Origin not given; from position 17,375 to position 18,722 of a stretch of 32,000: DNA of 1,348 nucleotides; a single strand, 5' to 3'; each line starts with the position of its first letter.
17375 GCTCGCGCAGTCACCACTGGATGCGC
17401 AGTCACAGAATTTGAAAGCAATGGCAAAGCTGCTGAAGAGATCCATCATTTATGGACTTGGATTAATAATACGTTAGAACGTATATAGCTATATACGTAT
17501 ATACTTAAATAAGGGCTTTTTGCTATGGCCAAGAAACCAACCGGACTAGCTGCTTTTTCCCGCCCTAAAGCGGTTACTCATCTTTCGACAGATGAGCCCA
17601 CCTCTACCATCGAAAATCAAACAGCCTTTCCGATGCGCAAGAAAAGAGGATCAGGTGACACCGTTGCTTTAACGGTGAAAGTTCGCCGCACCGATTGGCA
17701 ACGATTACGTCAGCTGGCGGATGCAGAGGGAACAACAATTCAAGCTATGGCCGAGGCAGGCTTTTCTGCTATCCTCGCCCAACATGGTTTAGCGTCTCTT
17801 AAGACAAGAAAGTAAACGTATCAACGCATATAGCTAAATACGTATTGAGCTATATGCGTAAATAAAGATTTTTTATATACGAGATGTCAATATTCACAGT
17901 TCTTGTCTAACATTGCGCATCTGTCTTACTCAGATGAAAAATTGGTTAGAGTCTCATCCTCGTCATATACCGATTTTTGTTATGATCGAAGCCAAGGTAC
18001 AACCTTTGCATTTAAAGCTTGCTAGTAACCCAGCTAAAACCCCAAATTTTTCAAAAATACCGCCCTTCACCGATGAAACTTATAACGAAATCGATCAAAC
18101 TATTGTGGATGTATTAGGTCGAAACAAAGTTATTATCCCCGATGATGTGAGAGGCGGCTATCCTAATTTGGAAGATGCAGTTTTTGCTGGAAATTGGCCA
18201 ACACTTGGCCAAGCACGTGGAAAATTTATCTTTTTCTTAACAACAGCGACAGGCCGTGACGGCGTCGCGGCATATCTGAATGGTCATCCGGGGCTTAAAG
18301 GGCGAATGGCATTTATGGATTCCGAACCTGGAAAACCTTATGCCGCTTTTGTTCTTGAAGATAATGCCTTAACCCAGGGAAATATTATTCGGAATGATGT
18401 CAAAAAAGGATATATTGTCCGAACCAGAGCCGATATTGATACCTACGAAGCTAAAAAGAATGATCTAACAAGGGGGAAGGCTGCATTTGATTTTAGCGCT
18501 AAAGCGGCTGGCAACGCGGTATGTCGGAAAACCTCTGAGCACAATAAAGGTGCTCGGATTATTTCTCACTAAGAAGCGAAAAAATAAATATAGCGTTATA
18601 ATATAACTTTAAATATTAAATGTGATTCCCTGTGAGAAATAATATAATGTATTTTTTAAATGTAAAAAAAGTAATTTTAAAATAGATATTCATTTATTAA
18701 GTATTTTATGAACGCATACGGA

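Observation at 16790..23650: A TACGTA-rich palindromic repeat family marks nearly every cassette boundary across 7 kb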

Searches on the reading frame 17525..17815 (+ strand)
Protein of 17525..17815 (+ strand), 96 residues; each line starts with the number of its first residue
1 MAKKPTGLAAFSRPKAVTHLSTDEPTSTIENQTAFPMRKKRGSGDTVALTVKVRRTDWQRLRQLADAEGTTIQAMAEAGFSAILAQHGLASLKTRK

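Call 11: search_protein_families(library=pfam, proteins=[window:17525-17815:+], max_evalue=0.01)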
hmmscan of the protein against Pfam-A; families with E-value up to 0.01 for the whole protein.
window:17525-17815:+ (96 aa): 1 family
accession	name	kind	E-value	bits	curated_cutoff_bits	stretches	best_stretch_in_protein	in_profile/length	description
PF20605.4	Antitox_RHH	-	0.0015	19.1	27.2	1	60-89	18-47/50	Antitoxin-like ribbon-helix-helix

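Call 27: find_homologous_proteins(query=window:17525-17812:+, max_evalue=0.001)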
Query window:17525-17812:+ (96 aa): 124 proteins with E <= 0.001 among 129 candidates; the best 120 are listed.
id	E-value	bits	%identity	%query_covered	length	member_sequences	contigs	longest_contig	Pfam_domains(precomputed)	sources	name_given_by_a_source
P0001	1.8e-50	186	94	100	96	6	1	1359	-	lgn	-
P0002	1.4e-45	170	89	100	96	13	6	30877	-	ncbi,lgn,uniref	ncbi:MAG: hypothetical protein ABF697_09090 [Zymomonas mobilis]|uniref:hypothetical protein n=1 Tax=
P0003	1.4e-33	132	92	75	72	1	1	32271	-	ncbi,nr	ncbi:hypothetical protein [Zymomonas mobilis]|nr:hypothetical protein [Zymomonas mobilis]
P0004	2.7e-31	125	69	98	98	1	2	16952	-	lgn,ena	-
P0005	5.6e-31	124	71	96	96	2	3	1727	-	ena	-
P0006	7.5e-31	123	67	97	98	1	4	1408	-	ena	-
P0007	1.5e-30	122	69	97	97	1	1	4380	-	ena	-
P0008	1.6e-30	122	66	97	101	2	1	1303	-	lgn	-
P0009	1.8e-30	122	64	97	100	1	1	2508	-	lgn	-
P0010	4.2e-30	121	69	97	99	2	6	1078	-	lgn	-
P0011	8.9e-30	120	67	97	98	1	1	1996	-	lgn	-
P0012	9.1e-30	120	70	96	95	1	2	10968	-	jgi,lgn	jgi:hypothetical protein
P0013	9.4e-30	120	65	97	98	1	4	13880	-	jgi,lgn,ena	-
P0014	9.8e-30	120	66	97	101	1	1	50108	-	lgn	-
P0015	1.6e-29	119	68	97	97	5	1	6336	-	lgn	-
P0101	2.5e-19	86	55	96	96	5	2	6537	-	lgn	-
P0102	1.4e-18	84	53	97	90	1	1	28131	-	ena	-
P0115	1.7e-13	68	46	94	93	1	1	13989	PF20605.5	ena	-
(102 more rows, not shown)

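Call 29: find_related_loci(query=A1, collection=genome_contigs, flank=4000)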
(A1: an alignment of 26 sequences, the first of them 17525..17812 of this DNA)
Query A1 (96 aa) in genome_contigs; peptide patterns used: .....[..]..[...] (x = any residue, [..] = any of these).
175 stretches matched a pattern; 32 encode a relative of the query (tblastn E <= 1e-3); 32 distinct loci.
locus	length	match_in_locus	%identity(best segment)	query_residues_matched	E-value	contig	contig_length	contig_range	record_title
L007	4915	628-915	91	1-96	6e-53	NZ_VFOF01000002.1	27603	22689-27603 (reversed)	Zymomonas mobilis strain AN0101 Ga0314526_12, whole genome shotgun sequence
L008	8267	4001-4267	68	1-89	4e-36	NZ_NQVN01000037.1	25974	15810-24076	Pleomorphomonas carboxyditropha strain SVCO-16 NODE_37_length_25974_cov_88.8435, whole genome shotgun sequence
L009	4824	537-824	67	1-92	3e-36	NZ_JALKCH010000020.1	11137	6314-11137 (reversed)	Ancylobacter crimeensis strain 6x-1 NODE_20_length_11137_cov_257.164738, whole genome shotgun sequence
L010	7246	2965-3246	67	1-93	5e-35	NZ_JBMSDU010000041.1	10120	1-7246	Ancylobacter sp. VNQ12 contig41, whole genome shotgun sequence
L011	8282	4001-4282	66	1-93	8e-35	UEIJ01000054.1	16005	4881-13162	Rhizobiales bacterium isolate AFS055504 genome assembly, contig: contig_54, whole genome shotgun sequence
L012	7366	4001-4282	64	1-93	3e-34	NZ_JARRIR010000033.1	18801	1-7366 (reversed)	Rhizobium sp. YJ-22 D10_scaffold33, whole genome shotgun sequence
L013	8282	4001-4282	64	1-93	2e-34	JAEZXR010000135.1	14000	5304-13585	MAG: Bacillota bacterium isolate OH_PFB_209 k127_956160, whole genome shotgun sequence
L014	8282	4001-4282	64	1-93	3e-34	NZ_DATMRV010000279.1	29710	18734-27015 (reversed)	MAG: Pseudorhodoplanes sp. isolate SMAG_U12965 k141_156837, whole genome shotgun sequence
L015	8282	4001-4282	64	1-93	3e-34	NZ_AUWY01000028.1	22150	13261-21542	Sphingobium ummariense RL-3 contig028, whole genome shotgun sequence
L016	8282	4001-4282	64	1-93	3e-34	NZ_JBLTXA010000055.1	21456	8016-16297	Niveispirillum fermenti strain CC-LY736 84_length=21456_depth=1.53x, whole genome shotgun sequence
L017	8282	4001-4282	64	1-93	3e-34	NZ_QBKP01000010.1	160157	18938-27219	Gemmobacter caeni strain DSM 21823 Ga0196851_110, whole genome shotgun sequence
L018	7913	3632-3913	64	1-93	3e-34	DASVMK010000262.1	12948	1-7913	MAG TPA_asm: Novosphingobium sp. isolate SMAG_U3098 k141_102689, whole genome shotgun sequence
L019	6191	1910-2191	64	1-93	3e-34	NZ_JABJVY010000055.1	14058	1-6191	Amorphus sp. 3PC139-8 NODE_55_length_14058_cov_142.847, whole genome shotgun sequence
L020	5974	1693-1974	64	1-93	3e-34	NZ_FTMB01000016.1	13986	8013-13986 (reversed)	Rhizobium sp. RU20A, whole genome shotgun sequence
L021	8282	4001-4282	65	1-93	2e-34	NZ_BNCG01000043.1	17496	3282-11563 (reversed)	Camelimonas fluminis strain KCTC 42282 sequence043, whole genome shotgun sequence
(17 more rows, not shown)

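Call 33: search_protein_families(library=pfam, proteins=[L015:332-1033:-, L015:443-1036:+, L015:1100-1351:+, L015:1546-2424:+, L015:2702-2971:+, L015:2968-3273:+, L015:4446-4841:+, L015:5143-5817:-, L015:6063-6554:+, L015:7265-8152:-], max_evalue=0.01)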
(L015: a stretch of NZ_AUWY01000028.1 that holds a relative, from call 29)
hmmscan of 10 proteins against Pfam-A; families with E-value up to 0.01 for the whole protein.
L015:332-1033:- (233 aa): 0 families

L015:443-1036:+ (197 aa): 9 families
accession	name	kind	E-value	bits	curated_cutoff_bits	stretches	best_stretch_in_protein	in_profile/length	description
PF00239.26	Resolvase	-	6.8e-42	143.4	23.3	1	12-145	2-144/145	Resolvase, N terminal domain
PF02796.21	HTH_7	-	7.1e-07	29.7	23.8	1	148-187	1-40/45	Helix-turn-helix domain of resolvase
PF13551.12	HTH_29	-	7.1e-06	26.5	28.1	1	164-193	7-37/64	Winged helix-turn helix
PF13384.12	HTH_23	-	2.4e-05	24.4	24.6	1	161-191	10-40/50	Homeodomain-like domain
PF02954.25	HTH_8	-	0.00011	22.3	22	1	173-191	23-41/42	Bacterial regulatory protein, Fis family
PF12728.13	HTH_17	-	0.00017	22.2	27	1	171-191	4-24/51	Helix-turn-helix domain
PF13565.12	HTH_32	-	0.00018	22.4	33.7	1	136-188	13-72/73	Homeodomain-like domain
PF13556.12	HTH_30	-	0.00097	19.3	27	1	162-192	6-36/59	PucR C-terminal helix-turn-helix domain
PF13936.12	HTH_38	-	0.0077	16.4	27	1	152-191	4-43/44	Helix-turn-helix domain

L015:1100-1351:+ (83 aa): 1 family
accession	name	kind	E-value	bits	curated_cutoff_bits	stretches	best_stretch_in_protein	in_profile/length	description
PF01402.27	RHH_1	-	1e-06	28.9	20.5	1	41-78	2-38/39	Ribbon-helix-helix protein, copG family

L015:1546-2424:+ (292 aa): 5 families
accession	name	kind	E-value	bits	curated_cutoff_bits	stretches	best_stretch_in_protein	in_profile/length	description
PF13730.12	HTH_36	-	1.2e-06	28.7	25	1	146-177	24-55/55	Helix-turn-helix domain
PF08279.18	HTH_11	-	0.0007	19.9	25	1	149-176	17-44/55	HTH domain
PF13551.12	HTH_29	-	0.0017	18.8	28.1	1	149-182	14-46/64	Winged helix-turn helix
PF13545.12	HTH_Crp_2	-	0.0035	17.7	27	1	146-182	21-57/70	Crp-like helix-turn-helix domain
PF13384.12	HTH_23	-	0.005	17.1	24.6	0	149-177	19-47/50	Homeodomain-like domain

L015:2702-2971:+ (89 aa): 1 family
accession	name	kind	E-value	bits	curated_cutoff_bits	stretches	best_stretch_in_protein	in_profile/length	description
PF01402.27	RHH_1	-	0.0053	17.1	20.5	1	8-43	3-38/39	Ribbon-helix-helix protein, copG family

L015:2968-3273:+ (101 aa): 1 family
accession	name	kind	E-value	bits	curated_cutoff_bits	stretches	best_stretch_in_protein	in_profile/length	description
PF05016.21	ParE_toxin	-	4.1e-14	53.4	23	1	4-94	1-89/89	ParE toxin of type II toxin-antitoxin system, parDE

L015:4446-4841:+ (131 aa): 0 families

L015:5143-5817:- (224 aa): 2 families
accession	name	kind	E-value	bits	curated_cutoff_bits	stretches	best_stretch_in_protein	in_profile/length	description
PF00239.26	Resolvase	-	1.1e-46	159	23.3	1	31-163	2-144/145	Resolvase, N terminal domain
PF05225.22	HTH_psq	-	0.0078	16.4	20.4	0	172-208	1-38/45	helix-turn-helix, Psq domain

L015:6063-6554:+ (163 aa): 0 families

L015:7265-8152:- (295 aa): 0 families

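Call 48: search_solved_structures(query=A1, max_evalue=10, show_alignments=2)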
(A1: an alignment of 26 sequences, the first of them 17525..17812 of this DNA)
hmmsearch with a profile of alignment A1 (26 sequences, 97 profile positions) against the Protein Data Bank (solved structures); distinct sequences matched with E-value up to 10: 7.
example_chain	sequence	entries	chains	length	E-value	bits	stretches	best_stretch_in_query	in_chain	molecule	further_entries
7u1j_A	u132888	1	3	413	0.2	15.2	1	11-69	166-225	Convicilin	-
6v39_O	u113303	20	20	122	0.35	14.4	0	41-63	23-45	50S ribosomal protein L19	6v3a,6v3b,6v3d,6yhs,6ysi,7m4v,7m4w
7unr_R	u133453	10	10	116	0.57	13.7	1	39-63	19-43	50S ribosomal protein L19 | Large ribosomal subunit protein bL19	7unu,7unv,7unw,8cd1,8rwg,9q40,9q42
6spf_P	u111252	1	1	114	0.6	13.6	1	39-63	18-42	50S ribosomal protein L19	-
6spb_P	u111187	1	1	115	0.61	13.6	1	39-63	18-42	50S ribosomal protein L19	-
6spd_P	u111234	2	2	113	0.7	13.4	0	41-63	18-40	50S ribosomal protein L19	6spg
6gyb_b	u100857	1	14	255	1.8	12.1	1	34-67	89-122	VirB9 protein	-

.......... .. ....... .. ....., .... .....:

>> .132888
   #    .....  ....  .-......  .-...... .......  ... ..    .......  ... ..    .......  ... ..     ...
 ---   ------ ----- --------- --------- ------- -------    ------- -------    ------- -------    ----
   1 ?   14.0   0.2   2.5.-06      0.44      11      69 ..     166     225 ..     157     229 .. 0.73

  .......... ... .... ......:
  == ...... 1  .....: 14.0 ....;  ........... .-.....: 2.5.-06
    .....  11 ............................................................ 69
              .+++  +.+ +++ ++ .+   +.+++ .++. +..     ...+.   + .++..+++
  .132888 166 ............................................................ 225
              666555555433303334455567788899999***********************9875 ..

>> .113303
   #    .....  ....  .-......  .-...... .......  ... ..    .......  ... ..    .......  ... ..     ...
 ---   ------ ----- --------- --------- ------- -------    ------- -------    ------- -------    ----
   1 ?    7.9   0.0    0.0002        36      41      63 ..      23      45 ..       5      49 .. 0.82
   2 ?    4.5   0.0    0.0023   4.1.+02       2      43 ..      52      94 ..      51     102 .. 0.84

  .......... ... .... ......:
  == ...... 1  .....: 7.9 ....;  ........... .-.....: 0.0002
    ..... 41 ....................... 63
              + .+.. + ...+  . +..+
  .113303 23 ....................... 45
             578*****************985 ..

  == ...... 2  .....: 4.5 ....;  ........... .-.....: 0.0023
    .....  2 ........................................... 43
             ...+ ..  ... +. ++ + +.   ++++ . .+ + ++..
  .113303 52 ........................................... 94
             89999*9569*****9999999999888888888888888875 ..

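Call 54: predict_structure(alignment_id=A1)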
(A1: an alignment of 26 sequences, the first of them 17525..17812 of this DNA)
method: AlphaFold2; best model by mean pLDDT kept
length: 96 residues; sequences in the alignment: 26
mean_pLDDT: 71.8   pTM: 0.44
mean pLDDT of the five models: 71.8, 70.5, 70.1, 69.3, 68.6
residues with pLDDT >= 90: 33; 70-90: 16; 50-70: 28; < 50: 19
segments of 3 or more residues with pLDDT < 50: 16-31
pLDDT, mean of each block of 10 residues (from residue 1): 57 50 43 57 71 93 94 90 90 74
secondary structure, 60 per line:
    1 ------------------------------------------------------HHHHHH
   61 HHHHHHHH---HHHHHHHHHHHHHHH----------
elements in order: H55-68 H72-86

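Call 56: fold_search(model_id=the predicted structure, library=pdb)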
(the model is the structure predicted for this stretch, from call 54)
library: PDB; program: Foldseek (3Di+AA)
matches with E <= 10: 56; with E <= 0.001: 0
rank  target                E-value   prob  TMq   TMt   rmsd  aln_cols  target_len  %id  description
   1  2k9i_MODEL_1_A        7.3e-01  0.84  0.38  0.61   2.5        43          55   19  NMR structure of plasmid copy control protein ORF56 from sulfolobus islandicus (released 2009-10-20)
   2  1par_A                7.3e-01  0.77  0.38  0.65   5.6        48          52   12  DNA RECOGNITION BY BETA-SHEETS IN THE ARC REPRESSOR-OPERATOR CRYSTAL STRUCTURE (released 1994-07-31)
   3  2ba3_MODEL_1_A        1.4e+00  0.44  0.33  0.57   7.0        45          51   27  NMR Structure of NikA N-terminal Fragment (released 2006-10-03)
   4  3ft7_A                1.7e+00  0.60  0.39  0.74   2.5        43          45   19  Crystal structure of an extremely stable dimeric protein from sulfolobus islandicus (released 2009-10-20)
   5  1par_C                1.8e+00  0.47  0.38  0.68   5.6        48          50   12  DNA RECOGNITION BY BETA-SHEETS IN THE ARC REPRESSOR-OPERATOR CRYSTAL STRUCTURE (released 1994-07-31)
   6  1myl_A                2.0e+00  0.57  0.38  0.73   2.2        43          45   12  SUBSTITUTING HYDROPHOBIC RESIDUES FOR A BURIED SALT BRIDGE ENHANCES PROTEIN STABILITY BUT DOES NOT REDUCE CONFORMATION (released 1995-01-26)
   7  1myk_B                2.3e+00  0.51  0.38  0.73   2.3        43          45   12  CRYSTAL STRUCTURE, FOLDING, AND OPERATOR BINDING OF THE HYPERSTABLE ARC REPRESSOR MUTANT PL8 (released 1995-01-26)
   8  6iya_D                2.5e+00  0.63  0.41  0.77   1.6        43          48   14  Structure of the DNA binding domain of antitoxin CopASO (released 2019-01-16)
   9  2cpg_B                2.5e+00  0.41  0.35  0.66   2.7        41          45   17  TRANSCRIPTIONAL REPRESSOR COPG (released 1999-11-19)
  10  7nyw_I                2.5e+00  0.35  0.33  0.25   3.6        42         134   14  Cryo-EM structure of the MukBEF-MatP-DNA head module (released 2021-07-07)
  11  2jxg_A                2.5e+00  0.23  0.32  0.55   3.8        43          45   21  Solution Structure of the DNA Binding domain of Proline Utilization A (PutA) (released 2008-02-19)
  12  4d8j_B                2.5e+00  0.16  0.25  0.17   6.4        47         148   26  Structure of E. coli MatP-mats complex (released 2012-11-21)
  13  6iya_C                2.6e+00  0.63  0.40  0.80   1.2        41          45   15  Structure of the DNA binding domain of antitoxin CopASO (released 2019-01-16)
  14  6iya_F                2.6e+00  0.60  0.40  0.74   1.4        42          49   14  Structure of the DNA binding domain of antitoxin CopASO (released 2019-01-16)
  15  1bdv_B                2.6e+00  0.51  0.39  0.65   2.2        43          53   12  ARC FV10 COCRYSTAL (released 1999-01-06)
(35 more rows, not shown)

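Call 60: find_encoding_contigs(protein=P0102, flank=2500, max_places=2)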
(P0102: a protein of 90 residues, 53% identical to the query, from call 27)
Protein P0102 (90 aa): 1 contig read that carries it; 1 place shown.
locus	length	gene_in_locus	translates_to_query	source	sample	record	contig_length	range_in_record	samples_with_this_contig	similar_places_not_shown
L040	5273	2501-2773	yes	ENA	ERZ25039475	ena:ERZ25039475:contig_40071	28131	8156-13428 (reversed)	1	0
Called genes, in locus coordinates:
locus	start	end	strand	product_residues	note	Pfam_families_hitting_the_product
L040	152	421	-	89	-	PF00216:Bac_DNA_binding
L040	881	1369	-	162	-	-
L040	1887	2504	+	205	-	PF01656:CbiA, PF02374:ArsA_ATPase (weak), PF07015:VirC1, PF09140:MipZ, PF13614:AAA_31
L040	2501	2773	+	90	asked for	-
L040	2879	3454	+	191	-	PF07081:DUF1349, PF17851:GH43_C2 (weak)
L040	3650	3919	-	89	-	-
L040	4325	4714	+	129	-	PF18602:Rap1a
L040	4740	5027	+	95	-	-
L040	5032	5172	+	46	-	-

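Call 61: find_encoding_contigs(protein=P0115, flank=2500, max_places=2)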
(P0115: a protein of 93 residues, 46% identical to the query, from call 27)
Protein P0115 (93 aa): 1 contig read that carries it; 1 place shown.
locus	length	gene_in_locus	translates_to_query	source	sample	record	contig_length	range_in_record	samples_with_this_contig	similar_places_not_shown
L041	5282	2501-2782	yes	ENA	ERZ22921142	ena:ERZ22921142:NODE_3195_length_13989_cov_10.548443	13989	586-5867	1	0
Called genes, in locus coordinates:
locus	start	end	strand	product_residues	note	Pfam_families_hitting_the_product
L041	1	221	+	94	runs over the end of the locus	-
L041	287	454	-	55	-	-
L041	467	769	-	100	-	-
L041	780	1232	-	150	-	-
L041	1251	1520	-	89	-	-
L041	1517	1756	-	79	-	-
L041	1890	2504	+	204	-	PF01656:CbiA, PF02374:ArsA_ATPase (weak), PF07015:VirC1, PF09140:MipZ, PF10609:ParA (weak), PF13614:AAA_31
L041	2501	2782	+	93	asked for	PF20605:Antitox_RHH (weak)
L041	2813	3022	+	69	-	-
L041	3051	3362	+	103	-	-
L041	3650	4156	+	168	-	-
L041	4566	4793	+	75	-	-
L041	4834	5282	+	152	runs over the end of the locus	-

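Call 62: find_encoding_contigs(protein=P0101, flank=2500, max_places=2)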
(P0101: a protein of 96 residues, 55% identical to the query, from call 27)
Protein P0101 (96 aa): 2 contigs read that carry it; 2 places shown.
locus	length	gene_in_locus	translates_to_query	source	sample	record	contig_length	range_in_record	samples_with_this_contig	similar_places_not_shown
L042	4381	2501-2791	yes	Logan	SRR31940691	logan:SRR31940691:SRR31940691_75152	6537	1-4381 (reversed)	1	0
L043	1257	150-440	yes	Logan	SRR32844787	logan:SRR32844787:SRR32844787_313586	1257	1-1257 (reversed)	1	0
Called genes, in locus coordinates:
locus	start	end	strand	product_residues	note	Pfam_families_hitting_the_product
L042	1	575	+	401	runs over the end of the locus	PF07690:MFS_1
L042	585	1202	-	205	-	PF01227:GTP_cyclohydroI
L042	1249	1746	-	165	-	-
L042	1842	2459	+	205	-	PF01656:CbiA, PF02374:ArsA_ATPase (weak), PF07015:VirC1 (weak), PF09140:MipZ (weak), PF10609:ParA (faint), PF13614:AAA_31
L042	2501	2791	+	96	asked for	-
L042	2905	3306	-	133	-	PF15731:MqsA_antitoxin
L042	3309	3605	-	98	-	PF15723:MqsR_toxin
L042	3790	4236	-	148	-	-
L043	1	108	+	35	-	?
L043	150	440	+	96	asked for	-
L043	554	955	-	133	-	PF15731:MqsA_antitoxin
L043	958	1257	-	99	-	?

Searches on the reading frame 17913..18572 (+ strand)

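Call 11: search_protein_families(library=pfam, proteins=[window:17913-18572:+], max_evalue=0.01)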
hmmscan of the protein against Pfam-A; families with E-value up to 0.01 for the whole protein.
window:17913-18572:+ (219 aa): 1 family
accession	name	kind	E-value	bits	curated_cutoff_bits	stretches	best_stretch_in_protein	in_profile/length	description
PF16670.11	PI-PLC-C1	-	4.6e-55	187.4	29.9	1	3-197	115-299/329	Phosphoinositide phospholipase C, Ca2+-dependent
